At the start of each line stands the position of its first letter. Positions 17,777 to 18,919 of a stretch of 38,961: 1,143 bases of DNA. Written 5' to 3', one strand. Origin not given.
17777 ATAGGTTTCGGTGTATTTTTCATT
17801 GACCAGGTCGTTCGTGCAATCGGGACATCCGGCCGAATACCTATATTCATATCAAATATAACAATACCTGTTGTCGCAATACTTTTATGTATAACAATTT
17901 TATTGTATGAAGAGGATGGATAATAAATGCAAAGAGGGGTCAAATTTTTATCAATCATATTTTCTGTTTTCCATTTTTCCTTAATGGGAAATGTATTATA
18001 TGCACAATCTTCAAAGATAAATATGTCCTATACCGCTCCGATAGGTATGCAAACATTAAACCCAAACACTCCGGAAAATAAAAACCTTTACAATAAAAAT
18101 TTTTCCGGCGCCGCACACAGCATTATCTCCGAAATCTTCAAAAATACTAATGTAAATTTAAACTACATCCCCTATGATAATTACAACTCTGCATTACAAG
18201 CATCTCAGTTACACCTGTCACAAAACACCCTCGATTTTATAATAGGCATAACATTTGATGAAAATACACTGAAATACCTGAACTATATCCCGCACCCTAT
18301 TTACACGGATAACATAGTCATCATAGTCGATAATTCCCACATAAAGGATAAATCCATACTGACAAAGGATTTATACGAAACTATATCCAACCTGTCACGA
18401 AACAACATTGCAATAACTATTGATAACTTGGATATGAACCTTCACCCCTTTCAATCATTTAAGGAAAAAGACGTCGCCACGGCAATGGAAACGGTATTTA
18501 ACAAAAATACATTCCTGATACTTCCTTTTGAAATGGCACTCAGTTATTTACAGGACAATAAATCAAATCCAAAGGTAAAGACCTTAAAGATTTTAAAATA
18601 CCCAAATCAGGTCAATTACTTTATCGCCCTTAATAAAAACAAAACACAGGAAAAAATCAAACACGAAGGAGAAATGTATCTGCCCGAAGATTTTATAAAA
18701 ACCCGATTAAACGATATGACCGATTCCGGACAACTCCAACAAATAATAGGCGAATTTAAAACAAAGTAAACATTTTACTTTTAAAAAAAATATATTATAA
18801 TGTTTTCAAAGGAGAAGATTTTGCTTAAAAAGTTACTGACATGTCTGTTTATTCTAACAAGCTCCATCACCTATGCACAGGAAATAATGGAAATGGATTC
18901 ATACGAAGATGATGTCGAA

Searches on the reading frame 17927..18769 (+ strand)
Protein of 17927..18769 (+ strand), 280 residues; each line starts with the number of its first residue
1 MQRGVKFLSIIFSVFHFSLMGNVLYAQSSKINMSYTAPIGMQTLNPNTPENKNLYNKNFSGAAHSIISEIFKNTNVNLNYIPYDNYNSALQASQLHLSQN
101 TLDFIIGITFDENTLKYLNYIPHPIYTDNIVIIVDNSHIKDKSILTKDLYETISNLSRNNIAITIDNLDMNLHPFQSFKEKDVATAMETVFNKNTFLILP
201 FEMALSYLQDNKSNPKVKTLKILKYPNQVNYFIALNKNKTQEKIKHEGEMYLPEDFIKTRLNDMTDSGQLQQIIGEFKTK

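Call 20: search_protein_families(library=pfam, proteins=[window:17927-18769:+], max_evalue=0.001)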
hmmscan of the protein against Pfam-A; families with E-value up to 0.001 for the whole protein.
window:17927-18769:+ (280 aa): 0 families

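Call 57: search_protein_families(library=pfam, proteins=[window:17927-18769:+], max_evalue=0.1)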
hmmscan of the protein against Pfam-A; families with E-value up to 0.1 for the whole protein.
window:17927-18769:+ (280 aa): 1 family
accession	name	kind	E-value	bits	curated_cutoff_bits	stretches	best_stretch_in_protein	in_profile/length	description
PF00497.25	SBP_bac_3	-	0.041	14.1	26.4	0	56-273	18-125/132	Bacterial extracellular solute-binding proteins, family 3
